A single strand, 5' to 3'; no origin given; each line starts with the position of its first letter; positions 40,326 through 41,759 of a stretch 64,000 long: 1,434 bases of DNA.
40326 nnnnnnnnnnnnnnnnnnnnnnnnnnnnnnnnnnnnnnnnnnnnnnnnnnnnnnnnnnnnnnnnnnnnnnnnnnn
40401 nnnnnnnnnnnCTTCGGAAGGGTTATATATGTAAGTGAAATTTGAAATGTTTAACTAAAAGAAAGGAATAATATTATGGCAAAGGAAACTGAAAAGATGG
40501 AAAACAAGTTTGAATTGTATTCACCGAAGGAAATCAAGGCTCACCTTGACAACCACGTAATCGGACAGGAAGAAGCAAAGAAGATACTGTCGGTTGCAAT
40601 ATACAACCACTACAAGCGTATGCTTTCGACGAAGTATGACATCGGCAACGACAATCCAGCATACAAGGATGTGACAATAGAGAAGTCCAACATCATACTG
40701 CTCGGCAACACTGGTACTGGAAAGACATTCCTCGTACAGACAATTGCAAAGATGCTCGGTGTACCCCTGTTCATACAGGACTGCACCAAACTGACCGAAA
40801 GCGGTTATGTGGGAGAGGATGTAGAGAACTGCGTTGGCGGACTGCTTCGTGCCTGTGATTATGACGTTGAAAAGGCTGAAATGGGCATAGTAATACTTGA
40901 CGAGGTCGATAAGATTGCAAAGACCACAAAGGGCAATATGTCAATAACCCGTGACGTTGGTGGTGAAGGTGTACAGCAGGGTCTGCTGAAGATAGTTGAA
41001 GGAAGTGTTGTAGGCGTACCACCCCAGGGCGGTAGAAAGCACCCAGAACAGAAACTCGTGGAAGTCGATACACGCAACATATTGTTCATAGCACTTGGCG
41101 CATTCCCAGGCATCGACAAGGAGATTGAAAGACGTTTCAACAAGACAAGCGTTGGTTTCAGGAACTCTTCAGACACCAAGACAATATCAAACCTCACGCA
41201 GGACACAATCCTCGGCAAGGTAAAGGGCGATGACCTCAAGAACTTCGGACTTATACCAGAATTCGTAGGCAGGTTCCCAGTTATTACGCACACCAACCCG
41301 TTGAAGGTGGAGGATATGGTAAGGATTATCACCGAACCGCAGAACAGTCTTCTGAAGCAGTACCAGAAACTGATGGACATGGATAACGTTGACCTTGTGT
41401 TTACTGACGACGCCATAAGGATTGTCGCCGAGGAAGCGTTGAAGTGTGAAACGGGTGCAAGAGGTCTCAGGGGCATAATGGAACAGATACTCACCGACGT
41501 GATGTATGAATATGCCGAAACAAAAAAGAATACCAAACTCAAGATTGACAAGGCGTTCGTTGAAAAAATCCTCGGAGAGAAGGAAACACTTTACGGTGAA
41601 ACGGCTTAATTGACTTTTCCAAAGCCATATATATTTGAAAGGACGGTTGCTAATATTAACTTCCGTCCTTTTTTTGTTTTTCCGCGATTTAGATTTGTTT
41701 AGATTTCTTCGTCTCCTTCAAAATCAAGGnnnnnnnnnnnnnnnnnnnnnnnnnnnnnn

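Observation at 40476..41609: Phage-encoded ClpX lacking the zinc-binding domain, with VGF instead of IGF loop, 9 kb from clpP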

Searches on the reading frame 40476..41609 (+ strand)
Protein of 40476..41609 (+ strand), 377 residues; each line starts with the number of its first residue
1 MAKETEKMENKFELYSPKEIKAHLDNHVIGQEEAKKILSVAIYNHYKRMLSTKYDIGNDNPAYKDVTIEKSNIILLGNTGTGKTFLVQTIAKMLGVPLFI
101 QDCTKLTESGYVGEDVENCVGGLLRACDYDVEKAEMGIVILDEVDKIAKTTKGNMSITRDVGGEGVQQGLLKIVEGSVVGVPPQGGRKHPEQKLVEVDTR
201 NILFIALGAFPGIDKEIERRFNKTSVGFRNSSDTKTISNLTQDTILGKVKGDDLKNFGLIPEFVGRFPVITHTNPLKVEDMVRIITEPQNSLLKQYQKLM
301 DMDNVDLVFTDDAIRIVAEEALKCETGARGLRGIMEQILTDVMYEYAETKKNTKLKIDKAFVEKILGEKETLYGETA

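Call 4: search_protein_families(library=pfam, proteins=[window:40476-41609:+], max_evalue=0.01)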
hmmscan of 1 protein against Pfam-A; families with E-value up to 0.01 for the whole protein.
window:40476-41609:+ (377 aa): 9 families
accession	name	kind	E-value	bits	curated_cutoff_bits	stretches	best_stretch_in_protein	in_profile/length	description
PF07724.20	AAA_2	-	7.8e-27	94.8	27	1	70-270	3-166/166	AAA domain (Cdc48 subfamily)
PF00004.35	AAA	-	4.7e-13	50.2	21.2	1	73-218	1-119/131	ATPase family associated with various cellular activities (AAA)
PF10431.15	ClpB_D2-small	-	1.4e-10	41.5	21.9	1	276-346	1-67/81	C-terminal, D2-small domain, of ClpB protein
PF07728.20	AAA_5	-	1.1e-07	32.4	22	1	72-151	1-82/139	AAA domain (dynein-related subfamily)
PF01078.27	Mg_chelatase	-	0.00018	21.4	20.3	0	71-95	23-47/207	Magnesium chelatase, subunit ChlI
PF00493.29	MCM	-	0.00023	20.8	23.3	1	65-152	52-138/224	MCM P-loop domain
PF13401.12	AAA_22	-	0.00041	21.1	27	1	70-147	5-96/130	AAA domain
PF00158.32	Sigma54_activat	-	0.0015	18.7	20.2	0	64-150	16-108/168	Sigma-54 interaction domain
PF02367.23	TsaE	-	0.0033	17.8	26.6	1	69-96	20-47/128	Threonylcarbamoyl adenosine biosynthesis protein TsaE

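Call 5: search_protein_families(library=ncbifam, proteins=[window:40476-41609:+], max_evalue=0.01)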
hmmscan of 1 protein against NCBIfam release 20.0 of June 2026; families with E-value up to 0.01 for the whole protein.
window:40476-41609:+ (377 aa): 24 families
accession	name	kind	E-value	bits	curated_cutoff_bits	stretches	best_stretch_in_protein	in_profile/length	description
NF003745.1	PRK05342.1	equivalog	3.5e-149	497.2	359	1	5-364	50-401/418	ATP-dependent Clp protease ATP-binding subunit ClpX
TIGR00382.1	clpX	equivalog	1.5e-141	472.1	370.75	1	4-364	56-407/414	ATP-dependent protease ATP-binding subunit ClpX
TIGR00390.1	hslU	equivalog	8.5e-61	206.2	362.45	3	258-369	315-430/441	ATP-dependent protease ATPase subunit HslU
TIGR02639.1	ClpA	equivalog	2.6e-11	42.5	993.15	2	242-345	620-717/734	ATP-dependent Clp protease ATP-binding subunit ClpA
NF003229.0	PRK04195.1-5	equivalog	3e-08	32.8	280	1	13-163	9-123/413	replication factor C large subunit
TIGR03346.1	chaperone_ClpB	equivalog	4.4e-07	28.6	1232.1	1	259-343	746-826/853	ATP-dependent chaperone ClpB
TIGR03345.1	VI_ClpV1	equivalog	2.4e-06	26.1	884.95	1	248-345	742-833/852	type VI secretion system ATPase TssH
NF042959.1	IteA_antiphage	equivalog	2.6e-06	26.8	510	1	65-152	119-200/367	anti-phage ATPase IteA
NF005304.0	PRK06835.1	equivalog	1.6e-05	24.1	215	1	64-94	177-207/330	ATP-binding protein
TIGR02928.1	TIGR02928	subfamily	0.0002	20.4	181.3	0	71-94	41-64/366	orc1/cdc6 family replication initiation protein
TIGR01243.1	CDC48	subfamily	0.00035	19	802.65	1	65-150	206-286/733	CDC48 family AAA ATPase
TIGR01242.2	TIGR01242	subfamily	0.00083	18.4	500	1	63-161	140-234/362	proteasome-activating nucleotidase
NF038214.1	IS21_help_AAA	equivalog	0.00099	18.9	200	1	69-92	89-112/232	IS21-like element helper ATPase IstB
NF003069.1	PRK03992.1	subfamily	0.0012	18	500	1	62-152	156-242/379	proteasome-activating nucleotidase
NF008004.0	PRK10733.1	equivalog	0.0019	16.2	1008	1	71-156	186-265/644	ATP-dependent zinc metalloprotease FtsH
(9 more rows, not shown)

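Call 7: search_solved_structures(query=window:40476-41609:+, show_alignments=2)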
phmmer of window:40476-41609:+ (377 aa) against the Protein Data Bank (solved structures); distinct sequences matched with E-value up to 0.001: 44.
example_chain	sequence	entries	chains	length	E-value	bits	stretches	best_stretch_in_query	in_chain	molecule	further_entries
9ndj_F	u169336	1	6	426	1.7e-110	372.9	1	9-363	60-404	ATP-dependent Clp protease ATP-binding subunit ClpX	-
8e91_A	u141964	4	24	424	6.8e-108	364.4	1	8-364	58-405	ATP-dependent Clp protease ATP-binding subunit ClpX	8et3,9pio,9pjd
4i34_A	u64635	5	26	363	1.6e-107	363.2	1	14-364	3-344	ATP-dependent Clp protease ATP-binding subunit ClpX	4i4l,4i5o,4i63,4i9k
3hws_A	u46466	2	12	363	3.8e-107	361.9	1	14-364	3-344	ATP-dependent Clp protease ATP-binding subunit clpX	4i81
3hte_A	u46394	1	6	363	5.6e-107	361.4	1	14-363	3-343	ATP-dependent Clp protease ATP-binding subunit clpX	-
8yd0_A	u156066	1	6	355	6.2e-107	361.2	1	13-362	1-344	ATP-dependent Clp protease ATP-binding subunit ClpX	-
6wr2_A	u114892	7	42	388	2.4e-106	359.3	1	12-364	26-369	ATP-dependent Clp protease ATP-binding subunit ClpX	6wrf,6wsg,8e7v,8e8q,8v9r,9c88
9c87_A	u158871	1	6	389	2.4e-106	359.3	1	12-364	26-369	ATP-dependent Clp protease ATP-binding subunit ClpX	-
1um8_A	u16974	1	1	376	7.6e-106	357.6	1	15-362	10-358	ATP-dependent Clp protease ATP-binding subunit clpX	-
6po1_A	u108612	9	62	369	1.1e-105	357.1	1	14-364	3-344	ATP-dependent Clp protease ATP-binding subunit ClpX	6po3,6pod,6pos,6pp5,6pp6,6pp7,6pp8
6vfs_E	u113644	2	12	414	1.4e-105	356.8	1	10-364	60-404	ATP-dependent Clp protease ATP-binding subunit ClpX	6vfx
6sfw_O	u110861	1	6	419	2.4e-103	349.4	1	13-357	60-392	ATP-dependent Clp protease ATP-binding subunit ClpX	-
9dvy_A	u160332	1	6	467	4e-89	302.7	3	62-232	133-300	ATP-dependent Clp protease ATP-binding subunit clpX-like, mitochondrial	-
9ykx_A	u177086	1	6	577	4.8e-89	302.4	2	62-367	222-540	ATP-dependent clpX-like chaperone, mitochondrial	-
9p9v_A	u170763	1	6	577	1.1e-88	301.2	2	62-367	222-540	ATP-dependent clpX-like chaperone, mitochondrial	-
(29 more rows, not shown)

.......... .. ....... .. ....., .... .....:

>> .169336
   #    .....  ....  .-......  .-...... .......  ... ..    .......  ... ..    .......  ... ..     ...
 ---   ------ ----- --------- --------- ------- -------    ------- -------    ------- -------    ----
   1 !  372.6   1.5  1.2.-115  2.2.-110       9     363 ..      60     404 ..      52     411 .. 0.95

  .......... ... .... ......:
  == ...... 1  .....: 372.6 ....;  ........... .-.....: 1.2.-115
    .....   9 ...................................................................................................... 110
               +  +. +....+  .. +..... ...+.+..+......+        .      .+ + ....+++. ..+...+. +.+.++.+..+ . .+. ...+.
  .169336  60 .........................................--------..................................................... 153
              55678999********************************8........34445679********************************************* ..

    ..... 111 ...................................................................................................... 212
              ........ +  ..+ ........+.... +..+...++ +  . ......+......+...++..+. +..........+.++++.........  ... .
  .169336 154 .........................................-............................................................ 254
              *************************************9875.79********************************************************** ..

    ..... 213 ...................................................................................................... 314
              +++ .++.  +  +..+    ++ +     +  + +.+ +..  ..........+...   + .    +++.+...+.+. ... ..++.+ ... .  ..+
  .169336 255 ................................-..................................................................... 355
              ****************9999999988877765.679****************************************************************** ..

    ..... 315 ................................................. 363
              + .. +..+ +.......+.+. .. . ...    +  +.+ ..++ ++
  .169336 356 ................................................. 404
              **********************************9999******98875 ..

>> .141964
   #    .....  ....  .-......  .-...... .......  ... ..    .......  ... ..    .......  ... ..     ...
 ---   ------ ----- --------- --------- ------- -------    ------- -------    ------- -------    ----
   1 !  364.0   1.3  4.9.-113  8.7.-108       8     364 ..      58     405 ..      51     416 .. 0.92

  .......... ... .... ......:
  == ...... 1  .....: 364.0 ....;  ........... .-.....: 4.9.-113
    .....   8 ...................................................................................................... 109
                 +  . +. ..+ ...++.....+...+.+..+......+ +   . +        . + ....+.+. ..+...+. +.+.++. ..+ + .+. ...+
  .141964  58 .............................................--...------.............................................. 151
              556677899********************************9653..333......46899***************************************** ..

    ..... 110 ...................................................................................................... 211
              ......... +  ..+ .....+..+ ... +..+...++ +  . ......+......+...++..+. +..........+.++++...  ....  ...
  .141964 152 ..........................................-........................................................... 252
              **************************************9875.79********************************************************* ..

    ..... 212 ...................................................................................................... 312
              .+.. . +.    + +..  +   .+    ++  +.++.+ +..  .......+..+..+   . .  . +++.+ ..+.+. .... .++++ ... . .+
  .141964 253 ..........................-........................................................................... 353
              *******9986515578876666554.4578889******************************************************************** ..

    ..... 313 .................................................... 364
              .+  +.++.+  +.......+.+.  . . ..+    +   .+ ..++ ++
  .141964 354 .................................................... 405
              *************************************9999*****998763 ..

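Call 9: search_dna_similar(query=window:40476-41609:+, collection=phages, mode=protein, max_rows=40)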
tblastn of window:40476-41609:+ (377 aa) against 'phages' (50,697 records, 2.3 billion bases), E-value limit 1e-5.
Records with a match: 202; places in all: 202; records where one place covers at least 80% of the query: 68.
Best place of each record, by identity: <60% 202.
By first word of the organism name: Erwinia 50; Bacteriophage 30; Pseudomonas 22; Salmonella 19; Prevotella 15; Listeria 10; Proteus 10; Vibrio 10; Klebsiella 5; Escherichia 4; and 13 more.
By host as written in the record: - 40; Erwinia amylovora 30; Prevotella sp. 15; Erwinia amylovora ATCC 29780 15; Listeria monocytogenes 10; Pseudomonas aeruginosa 9; Pseudomonas aeruginosa PAO1 5; Proteus mirabilis 5; and 44 more.
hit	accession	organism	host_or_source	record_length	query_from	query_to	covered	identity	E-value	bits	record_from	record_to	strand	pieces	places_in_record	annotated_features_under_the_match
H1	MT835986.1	Bacteriophage sp.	human fecal samples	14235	6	377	99%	51.3%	1e-112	367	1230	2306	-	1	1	record has no annotation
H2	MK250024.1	Prevotella phage Lak-B5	Prevotella sp.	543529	10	360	93%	54.3%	2e-115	374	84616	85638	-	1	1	record has no annotation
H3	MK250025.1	Prevotella phage Lak-B6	Prevotella sp.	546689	10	360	93%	54.3%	2e-115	374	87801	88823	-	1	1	record has no annotation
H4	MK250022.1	Prevotella phage Lak-B3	Prevotella sp.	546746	10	360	93%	54.3%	2e-115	374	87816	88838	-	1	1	record has no annotation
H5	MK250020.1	Prevotella phage Lak-B1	Prevotella sp.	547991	10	360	93%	54.3%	2e-115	374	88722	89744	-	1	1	record has no annotation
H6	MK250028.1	Prevotella phage Lak-B9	Prevotella sp.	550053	10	360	93%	54.3%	2e-115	374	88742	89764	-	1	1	record has no annotation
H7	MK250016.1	Prevotella phage Lak-A1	Prevotella sp.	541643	17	373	95%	52.6%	2e-67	383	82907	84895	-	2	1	record has no annotation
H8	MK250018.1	Prevotella phage Lak-A1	Prevotella sp.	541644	17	373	95%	52.6%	2e-67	383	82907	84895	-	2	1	record has no annotation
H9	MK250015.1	Prevotella phage Lak-A1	Prevotella sp.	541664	17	373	95%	52.6%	2e-67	383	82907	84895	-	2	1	record has no annotation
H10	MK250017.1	Prevotella phage Lak-A1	Prevotella sp.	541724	17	373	95%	52.6%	2e-67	383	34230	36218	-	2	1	record has no annotation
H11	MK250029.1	Prevotella phage Lak-C1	Prevotella sp.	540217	17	373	95%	52.6%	2e-67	383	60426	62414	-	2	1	record has no annotation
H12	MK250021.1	Prevotella phage Lak-B2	Prevotella sp.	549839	10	344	89%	55.8%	2e-115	374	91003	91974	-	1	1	record has no annotation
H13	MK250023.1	Prevotella phage Lak-B4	Prevotella sp.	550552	10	344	89%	55.8%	2e-115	374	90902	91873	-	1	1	record has no annotation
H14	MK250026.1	Prevotella phage Lak-B7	Prevotella sp.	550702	10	344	89%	55.8%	2e-115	374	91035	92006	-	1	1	record has no annotation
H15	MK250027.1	Prevotella phage Lak-B8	Prevotella sp.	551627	10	344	89%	55.8%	2e-115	374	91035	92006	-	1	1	record has no annotation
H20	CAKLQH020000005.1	Acinetobacter phage MD-2021a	not known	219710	14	373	95%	51.1%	2e-110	360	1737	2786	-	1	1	clpX: ATP-dependent specificity component of ClpP serine protease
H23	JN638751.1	Bacillus phage G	Bacillus megaterium str. ATCC 43725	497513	17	363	92%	52.3%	2e-107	351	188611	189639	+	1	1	258: gp258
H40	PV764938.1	Sinorhizobium phage Phosso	Sinohrizobium meliloti NRRL L-50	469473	16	357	91%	46.5%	2e-93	311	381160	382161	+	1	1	ATP-dependent Clp protease ATP-binding subunit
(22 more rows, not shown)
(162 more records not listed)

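Call 12: find_homologous_proteins(query=window:40476-41609:+, max_evalue=1e-30)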
Query window:40476-41609:+ (377 aa): 8000 proteins with E <= 1e-30 among 8000 candidates; the best 120 are listed.
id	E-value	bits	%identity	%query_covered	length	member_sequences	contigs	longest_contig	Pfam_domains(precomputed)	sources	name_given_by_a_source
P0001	6.8e-236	800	96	100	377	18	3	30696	PF07724.21,PF00004.36,PF07728.21,PF10431.16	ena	-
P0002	3.5e-185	633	77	96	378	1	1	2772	PF07724.21,PF00004.36,PF07728.21,PF10431.16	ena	-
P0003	5.3e-184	630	77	97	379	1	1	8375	PF07724.21,PF00004.36,PF07728.21,PF10431.16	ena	-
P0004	6.2e-184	629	77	97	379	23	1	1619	PF07724.21,PF00004.36,PF07728.21,PF10431.16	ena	-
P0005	1.1e-183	629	76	97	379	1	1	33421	PF07724.21,PF00004.36,PF07728.21,PF10431.16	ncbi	-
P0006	1.7e-183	628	77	97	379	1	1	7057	PF07724.21,PF00004.36,PF07728.21,PF10431.16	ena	-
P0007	2.5e-183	627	77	97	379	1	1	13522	PF07724.21,PF00004.36,PF07728.21,PF10431.16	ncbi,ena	-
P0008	3.6e-183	627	77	97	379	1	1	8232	PF07724.21,PF00004.36,PF07728.21,PF01078.28,PF10431.16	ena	-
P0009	5.2e-183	626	77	96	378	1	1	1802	PF07724.21,PF00004.36,PF07728.21,PF10431.16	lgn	-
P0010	1.2e-182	625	77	96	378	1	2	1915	PF07724.21,PF00004.36,PF07728.21,PF10431.16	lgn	-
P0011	1.3e-182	625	77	97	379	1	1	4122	PF07724.21,PF00004.36,PF07728.21,PF10431.16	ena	-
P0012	3.6e-182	624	77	96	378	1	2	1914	PF07724.21,PF00004.36,PF07728.21,PF10431.16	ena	-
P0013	1.8e-181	621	76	96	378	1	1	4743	PF07724.21,PF00004.36,PF07728.21,PF10431.16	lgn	-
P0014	1.2e-178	612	76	97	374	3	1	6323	PF07724.21,PF00004.36,PF07728.21,PF10431.16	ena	-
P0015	2.8e-169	581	69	95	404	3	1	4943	PF07724.21,PF00493.30,PF00004.36,PF07728.21,PF10431.16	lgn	-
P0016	6.1e-169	580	71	97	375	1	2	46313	PF07724.21,PF00004.36,PF07728.21,PF10431.16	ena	-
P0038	6.5e-133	462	60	95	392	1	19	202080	PF07724.21,PF00004.36,PF07728.21,PF10431.16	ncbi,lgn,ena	-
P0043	1.8e-132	460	59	93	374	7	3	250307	PF07724.21,PF00493.30,PF00004.36,PF10431.16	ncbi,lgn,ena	-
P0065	1.2e-131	457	60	97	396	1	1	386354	PF07724.21,PF00004.36,PF07728.21,PF10431.16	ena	-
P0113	4.9e-129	449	-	-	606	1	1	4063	PF07724.21,PF06689.20,PF00004.36,PF13401.13,PF01078.28,PF10431.16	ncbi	-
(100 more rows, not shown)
